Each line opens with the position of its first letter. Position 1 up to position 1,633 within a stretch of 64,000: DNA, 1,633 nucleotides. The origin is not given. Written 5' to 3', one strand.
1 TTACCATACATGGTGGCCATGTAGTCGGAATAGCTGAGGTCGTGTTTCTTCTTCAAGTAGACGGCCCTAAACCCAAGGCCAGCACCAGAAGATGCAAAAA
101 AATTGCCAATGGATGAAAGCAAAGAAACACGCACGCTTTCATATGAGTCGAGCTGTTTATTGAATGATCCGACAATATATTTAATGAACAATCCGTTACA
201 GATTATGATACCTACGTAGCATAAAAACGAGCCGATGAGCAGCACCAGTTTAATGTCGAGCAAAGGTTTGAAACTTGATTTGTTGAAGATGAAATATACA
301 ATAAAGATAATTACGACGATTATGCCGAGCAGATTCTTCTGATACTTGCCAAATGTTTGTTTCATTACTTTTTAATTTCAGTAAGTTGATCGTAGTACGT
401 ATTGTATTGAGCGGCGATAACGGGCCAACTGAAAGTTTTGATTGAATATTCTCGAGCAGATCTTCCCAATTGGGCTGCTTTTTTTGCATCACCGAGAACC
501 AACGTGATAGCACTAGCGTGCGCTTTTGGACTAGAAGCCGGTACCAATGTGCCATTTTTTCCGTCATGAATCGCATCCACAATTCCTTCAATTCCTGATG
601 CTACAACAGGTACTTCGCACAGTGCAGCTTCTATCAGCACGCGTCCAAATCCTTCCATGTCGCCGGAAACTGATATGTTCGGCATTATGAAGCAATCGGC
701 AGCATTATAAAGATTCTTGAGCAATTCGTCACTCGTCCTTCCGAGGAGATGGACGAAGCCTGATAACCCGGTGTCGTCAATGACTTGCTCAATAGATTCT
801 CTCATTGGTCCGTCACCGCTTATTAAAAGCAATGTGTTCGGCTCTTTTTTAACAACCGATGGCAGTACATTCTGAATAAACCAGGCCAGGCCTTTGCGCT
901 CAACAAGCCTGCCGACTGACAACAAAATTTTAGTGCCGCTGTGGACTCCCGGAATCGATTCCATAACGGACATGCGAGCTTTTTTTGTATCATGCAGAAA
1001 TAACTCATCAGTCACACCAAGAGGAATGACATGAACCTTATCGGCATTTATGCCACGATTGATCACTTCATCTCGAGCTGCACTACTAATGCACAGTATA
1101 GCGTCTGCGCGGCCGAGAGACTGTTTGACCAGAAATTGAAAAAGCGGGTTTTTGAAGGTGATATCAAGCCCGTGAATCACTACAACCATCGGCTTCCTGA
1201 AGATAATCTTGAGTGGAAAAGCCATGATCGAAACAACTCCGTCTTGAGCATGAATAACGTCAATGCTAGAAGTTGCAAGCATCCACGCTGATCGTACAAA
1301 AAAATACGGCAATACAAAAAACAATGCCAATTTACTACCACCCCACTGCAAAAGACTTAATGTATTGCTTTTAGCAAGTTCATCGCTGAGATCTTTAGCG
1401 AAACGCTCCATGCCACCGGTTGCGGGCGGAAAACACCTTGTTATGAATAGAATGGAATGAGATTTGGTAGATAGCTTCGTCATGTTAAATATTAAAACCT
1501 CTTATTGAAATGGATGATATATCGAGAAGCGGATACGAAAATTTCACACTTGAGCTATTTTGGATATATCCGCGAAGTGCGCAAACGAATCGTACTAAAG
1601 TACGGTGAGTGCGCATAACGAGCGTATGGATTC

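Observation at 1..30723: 30-kb glycan locus combining ABC-transporter, Wzx/ligase-like and lipid-linked extracytoplasmic glycosylation parts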

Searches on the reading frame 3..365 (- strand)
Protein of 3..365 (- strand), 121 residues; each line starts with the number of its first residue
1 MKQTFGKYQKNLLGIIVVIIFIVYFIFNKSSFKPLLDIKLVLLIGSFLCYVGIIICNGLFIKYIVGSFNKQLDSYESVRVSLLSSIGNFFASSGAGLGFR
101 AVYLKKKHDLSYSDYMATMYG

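Call 21: search_protein_families(library=pfam, proteins=[window:3-365:-], max_evalue=5)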
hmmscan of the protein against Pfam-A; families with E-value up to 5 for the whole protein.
seq(121 aa): 3 families
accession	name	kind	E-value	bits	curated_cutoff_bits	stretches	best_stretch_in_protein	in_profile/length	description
PF03706.18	LPG_synthase_TM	-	7.3e-06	26.1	33.4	1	12-118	2-112/302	Lysylphosphatidylglycerol synthase TM region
PF04103.21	CD20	-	0.34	11.4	27.9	1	13-64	37-89/156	CD20-like family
PF19506.4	DUF6040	-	1.8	8.4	23.4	1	4-55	170-222/233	Family of unknown function (DUF6040)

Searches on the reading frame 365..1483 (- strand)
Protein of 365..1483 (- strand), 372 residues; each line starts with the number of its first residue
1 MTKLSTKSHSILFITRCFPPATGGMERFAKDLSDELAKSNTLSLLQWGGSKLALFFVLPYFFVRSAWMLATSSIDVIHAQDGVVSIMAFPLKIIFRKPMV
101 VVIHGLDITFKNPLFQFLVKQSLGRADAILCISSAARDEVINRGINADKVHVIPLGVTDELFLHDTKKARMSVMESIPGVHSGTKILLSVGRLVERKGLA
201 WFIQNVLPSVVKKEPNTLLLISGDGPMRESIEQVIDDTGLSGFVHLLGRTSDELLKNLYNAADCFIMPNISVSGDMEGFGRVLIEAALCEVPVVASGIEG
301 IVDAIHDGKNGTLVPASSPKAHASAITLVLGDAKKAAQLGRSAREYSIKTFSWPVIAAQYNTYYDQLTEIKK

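Call 3: search_protein_families(library=pfam, proteins=[window:365-1483:-], max_evalue=0.001)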
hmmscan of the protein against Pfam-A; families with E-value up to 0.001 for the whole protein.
window:365-1483:- (372 aa): 5 families
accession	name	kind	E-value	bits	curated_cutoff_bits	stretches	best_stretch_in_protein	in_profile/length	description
PF00534.26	Glycos_transf_1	-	5.1e-35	121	26.4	1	181-345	12-171/172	Glycosyl transferases group 1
PF13692.12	Glyco_trans_1_4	-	2.2e-31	109.5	27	1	185-331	2-141/142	Glycosyl transferases group 1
PF13439.12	Glyco_transf_4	-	1.6e-18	67.7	28.5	1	57-159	56-168/170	Glycosyltransferase Family 4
PF13579.12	Glyco_trans_4_4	-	1.5e-12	48.6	29.7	1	66-156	66-158/158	Glycosyl transferase 4-like domain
PF20706.3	GT4-conflict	-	7.4e-06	25.6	26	1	178-357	193-382/385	Family 4 Glycosyltransferase in conflict systems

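Call 41: find_encoding_contigs(protein=window:365-1483:-, flank=10000, max_places=6)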
Protein window:365-1483:- (372 aa): 3 contigs read that carry it; 2 places shown.
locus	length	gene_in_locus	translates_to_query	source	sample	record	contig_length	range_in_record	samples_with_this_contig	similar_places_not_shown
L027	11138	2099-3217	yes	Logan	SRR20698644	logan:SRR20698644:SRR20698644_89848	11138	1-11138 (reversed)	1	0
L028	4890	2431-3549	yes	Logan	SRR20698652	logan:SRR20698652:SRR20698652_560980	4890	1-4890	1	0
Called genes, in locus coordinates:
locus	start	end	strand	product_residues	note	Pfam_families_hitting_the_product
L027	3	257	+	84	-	?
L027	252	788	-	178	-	PF28549:NDPSase_N (weak), PF00293:NUDIX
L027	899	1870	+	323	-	PF00535:Glycos_transf_2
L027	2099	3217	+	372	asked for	PF13439:Glyco_transf_4, PF20706:GT4-conflict (faint), PF13579:Glyco_trans_4_4, PF00534:Glycos_transf_1, PF13692:Glyco_trans_1_4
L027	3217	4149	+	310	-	PF03706:LPG_synthase_TM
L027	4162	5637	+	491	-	-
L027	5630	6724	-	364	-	PF13439:Glyco_transf_4, PF00534:Glycos_transf_1, PF13692:Glyco_trans_1_4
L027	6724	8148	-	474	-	PF13727:CoA_binding_3 (weak), PF02397:Bac_transf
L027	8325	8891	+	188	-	PF00710:Asparaginase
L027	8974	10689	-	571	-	PF03816:LytR_cpsA_psr, PF13399:LytR_C (weak)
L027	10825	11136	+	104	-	?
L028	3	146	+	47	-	?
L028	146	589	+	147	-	PF01050:MannoseP_isomer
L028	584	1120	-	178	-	PF28549:NDPSase_N (weak), PF00293:NUDIX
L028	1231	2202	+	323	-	PF00535:Glycos_transf_2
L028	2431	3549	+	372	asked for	PF13439:Glyco_transf_4, PF20706:GT4-conflict (faint), PF13579:Glyco_trans_4_4, PF00534:Glycos_transf_1, PF13692:Glyco_trans_1_4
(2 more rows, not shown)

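Call 45: search_protein_families(library=pfam, proteins=[L027:4162-5637:+, L027:5630-6724:-, L027:6724-8148:-, L027:8325-8891:+, L027:8974-10689:-, L027:3217-4149:+], max_evalue=1)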
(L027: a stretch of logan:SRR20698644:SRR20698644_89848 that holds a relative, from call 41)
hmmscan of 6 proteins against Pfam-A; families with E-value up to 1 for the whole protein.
L027:4162-5637:+ (491 aa): 1 family
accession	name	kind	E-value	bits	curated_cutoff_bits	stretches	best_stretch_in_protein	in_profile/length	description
PF03929.21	PepSY_TM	-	0.0013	19.1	28.8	1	325-394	114-196/295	PepSY-associated TM region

L027:5630-6724:- (364 aa): 5 families
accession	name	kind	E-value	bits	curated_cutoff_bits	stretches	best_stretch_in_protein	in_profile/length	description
PF00534.26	Glycos_transf_1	-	2.6e-23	82.9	26.4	1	192-334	5-159/172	Glycosyl transferases group 1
PF13692.12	Glyco_trans_1_4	-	2.7e-17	63.8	27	1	205-327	4-136/142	Glycosyl transferases group 1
PF13439.12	Glyco_transf_4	-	2.1e-08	34.8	28.5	1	16-193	2-170/170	Glycosyltransferase Family 4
PF20706.3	GT4-conflict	-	0.00011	21.7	26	1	201-313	196-327/385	Family 4 Glycosyltransferase in conflict systems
PF13524.12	Glyco_trans_1_2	-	0.00093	19.6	25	1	218-343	3-124/144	Glycosyl transferase-like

L027:6724-8148:- (474 aa): 4 families
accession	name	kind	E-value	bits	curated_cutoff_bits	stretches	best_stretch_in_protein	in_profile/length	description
PF02397.22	Bac_transf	-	7.3e-59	198.7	27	1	273-468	1-178/179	Bacterial sugar transferase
PF13727.12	CoA_binding_3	-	1.1e-06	29.2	25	1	67-200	3-131/175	CoA-binding domain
PF19397.4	DUF5972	-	0.039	14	22.6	1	366-378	7-18/28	Family of unknown function (DUF5972)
PF19144.5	DUF5826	-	0.085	13.4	32.4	1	266-291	22-47/68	Family of unknown function (DUF5826)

L027:8325-8891:+ (188 aa): 2 families
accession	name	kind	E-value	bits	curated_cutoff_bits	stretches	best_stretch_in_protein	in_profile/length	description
PF00710.25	Asparaginase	-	6.8e-20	71.8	22.5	1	25-180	1-160/193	Asparaginase, N-terminal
PF03795.20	YCII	-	0.19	12.6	24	1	111-160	20-68/95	YCII-related domain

L027:8974-10689:- (571 aa): 2 families
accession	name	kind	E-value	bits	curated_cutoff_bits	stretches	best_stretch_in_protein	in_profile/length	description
PF03816.19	LytR_cpsA_psr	-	1.6e-38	132.6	24.6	1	198-356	2-148/150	LytR_cpsA_psr family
PF13399.11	LytR_C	-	2.7e-06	28.6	22.2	1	458-560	3-83/86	LytR cell envelope-related transcriptional attenuator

L027:3217-4149:+ (310 aa): 1 family
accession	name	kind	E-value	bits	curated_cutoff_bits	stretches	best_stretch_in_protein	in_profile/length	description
PF03706.18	LPG_synthase_TM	-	1.5e-23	84.1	33.4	1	12-297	2-300/302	Lysylphosphatidylglycerol synthase TM region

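Call 75: search_protein_families(library=ncbifam, proteins=[L027:6724-8148:-, L027:4162-5637:+, L027:8974-10689:-], max_evalue=0.00001)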
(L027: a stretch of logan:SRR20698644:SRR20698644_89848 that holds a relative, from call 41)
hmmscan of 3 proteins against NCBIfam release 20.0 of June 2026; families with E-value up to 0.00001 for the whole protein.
L027:6724-8148:- (474 aa): 10 families
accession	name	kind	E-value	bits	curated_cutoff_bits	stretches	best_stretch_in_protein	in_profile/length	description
TIGR03025.1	EPS_sugtrans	subfamily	1.6e-101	340.8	295.55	1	16-473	2-444/445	exopolysaccharide biosynthesis polyprenyl glycosylphosphotransferase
TIGR03022.1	WbaP_sugtrans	subfamily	5.6e-89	299.5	403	1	13-473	1-455/456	undecaprenyl-phosphate galactose phosphotransferase WbaP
TIGR03023.1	WcaJ_sugtrans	equivalog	8.4e-85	285.7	410.75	1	17-473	3-452/453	undecaprenyl-phosphate glucose phosphotransferase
NF052601.1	undeca_RfbP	equivalog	5e-57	193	330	1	268-468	40-236/244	undecaprenyl-phosphate galactose phosphotransferase family protein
NF011751.0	PRK15204.1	equivalog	1.4e-53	182.1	907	1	19-473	27-475/476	undecaprenyl-phosphate galactose phosphotransferase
NF041877.1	EPS_EpsZ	equivalog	1.2e-51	175.8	800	1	272-473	265-458/459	exopolysaccharide biosynthesis polyisoprenyl-phosphate hexose-1-phosphate transferase EpsZ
TIGR03013.1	EpsB_2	subfamily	4.1e-45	154.7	393.35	1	269-473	251-442/443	TIGR03013 family XrtA/PEP-CTERM system glycosyltransferase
NF007518.0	PRK10124.1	equivalog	3e-40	138.3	684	1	45-470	45-460/464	undecaprenyl-phosphate glucose phosphotransferase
NF050817.1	PolSacchBiosHfsE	equivalog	2.8e-30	105.5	750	1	271-463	270-455/467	polysaccharide biosynthesis protein HfsE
NF045514.1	glycotran_HepC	equivalog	2.6e-20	72.7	140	1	270-403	114-213/220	heterocyst development glycosyltransferase HepC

L027:4162-5637:+ (491 aa): 0 families

L027:8974-10689:- (571 aa): 4 families
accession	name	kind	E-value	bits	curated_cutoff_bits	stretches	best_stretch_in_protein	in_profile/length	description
TIGR00350.1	lytR_cpsA_psr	domain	9.7e-33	113.6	62.3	1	198-356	3-150/152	LCP family glycopolymer transferase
NF006897.1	PRK09379.1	equivalog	2e-32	112.6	441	1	125-398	8-257/298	polyisoprenyl-teichoic acid--peptidoglycan teichoic acid transferase TagU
NF051849.1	LCP_trans_Cps2A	equivalog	7.1e-20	71.6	650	1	258-393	287-419/477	LCP family glycopolymer transferase CpsA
NF047591.1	ligase_LytR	equivalog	9.1e-17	61.4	450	1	126-397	10-275/336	glycopolymer--peptidoglycan transferase LytR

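Call 95: search_protein_families(library=ncbifam, proteins=[window:365-1483:-, L027:5630-6724:-], max_evalue=1e-8)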
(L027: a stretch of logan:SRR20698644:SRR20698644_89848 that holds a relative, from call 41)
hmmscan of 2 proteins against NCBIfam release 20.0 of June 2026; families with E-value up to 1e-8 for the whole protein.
window:365-1483:- (372 aa): 27 families (the best 25 are shown)
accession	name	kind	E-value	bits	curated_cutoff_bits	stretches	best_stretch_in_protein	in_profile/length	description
TIGR03999.1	thiol_BshA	equivalog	3.1e-32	111.9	273.7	1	68-368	79-374/375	N-acetyl-alpha-D-glucosaminyl L-malate synthase BshA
TIGR03088.1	stp2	hypoth_equivalog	1.2e-29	103.6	409.05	1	144-367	156-373/374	TIGR03088 family PEP-CTERM/XrtA system glycosyltransferase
TIGR02149.1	glgA_Coryne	subfamily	1.5e-29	103.3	302.4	1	68-366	78-389/391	glycogen synthase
TIGR04063.1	stp3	hypoth_equivalog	1.8e-27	96.3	442.05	1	116-368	148-396/397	TIGR04063 family PEP-CTERM/XrtA system glycosyltransferase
TIGR04047.1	MSMEG_0565_glyc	hypoth_equivalog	2.1e-25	89.6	259.85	1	71-364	84-371/373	MSMEG_0565 family glycosyltransferase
NF041876.1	EPS_EpsE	equivalog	2.5e-25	89.5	400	1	136-353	172-382/389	exopolysaccharide biosynthesis GT4 family glycosyltransferase EpsE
TIGR03449.1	mycothiol_MshA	equivalog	6.4e-24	84.6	462.5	1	123-367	162-403/406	D-inositol-3-phosphate glycosyltransferase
TIGR04005.1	wcaL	equivalog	2.4e-20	72.8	537.6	1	94-359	141-398/406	colanic acid biosynthesis glycosyltransferase WcaL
TIGR04157.1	glyco_rSAM_CFB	subfamily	2.5e-19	69.5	400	1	121-358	165-400/406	TIGR04157 family glycosyltransferase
NF038295.1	EPS_HpsP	equivalog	1.3e-18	67.2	550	1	117-367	146-387/388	hormogonium polysaccharide biosynthesis glycosyltransferase HpsP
NF038298.1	EPS_HpsO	equivalog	3.8e-18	65.4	575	1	116-367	137-387/388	hormogonium polysaccharide biosynthesis glycosyltransferase HpsO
NF047684.1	TeichurnBiosyTuaC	equivalog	6.3e-17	61.6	550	1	94-361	130-383/391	teichuronic acid biosynthesis protein TuaC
NF050063.1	ProtGlycPglJ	equivalog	1.8e-15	57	500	1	114-358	133-357/363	N-acetylgalactosamine-N,N'-diacetylbacillosaminyl-diphospho-undecaprenol 4-alpha-N-acetylgalactosaminyltransferase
NF053787.1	GlcN_PG_synth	equivalog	1.9e-15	56.6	480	1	118-368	136-360/361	N-acetylglucosaminyl phosphatidylglycerol synthase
NF007640.0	PRK10307.1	subfamily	5.4e-15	55.2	276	1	118-357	164-397/411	WcaI family glycosyltransferase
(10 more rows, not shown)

L027:5630-6724:- (364 aa): 4 families
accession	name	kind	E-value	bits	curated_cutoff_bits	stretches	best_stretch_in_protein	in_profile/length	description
TIGR04047.1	MSMEG_0565_glyc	hypoth_equivalog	5.1e-14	52.2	259.85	0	246-338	255-346/373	MSMEG_0565 family glycosyltransferase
NF053787.1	GlcN_PG_synth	equivalog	1.2e-11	44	480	1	203-344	198-335/361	N-acetylglucosaminyl phosphatidylglycerol synthase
NF041876.1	EPS_EpsE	equivalog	1.4e-11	44.3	400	1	249-347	276-375/389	exopolysaccharide biosynthesis GT4 family glycosyltransferase EpsE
TIGR03088.1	stp2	hypoth_equivalog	5.9e-10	38.7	409.05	1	225-352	226-357/374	TIGR03088 family PEP-CTERM/XrtA system glycosyltransferase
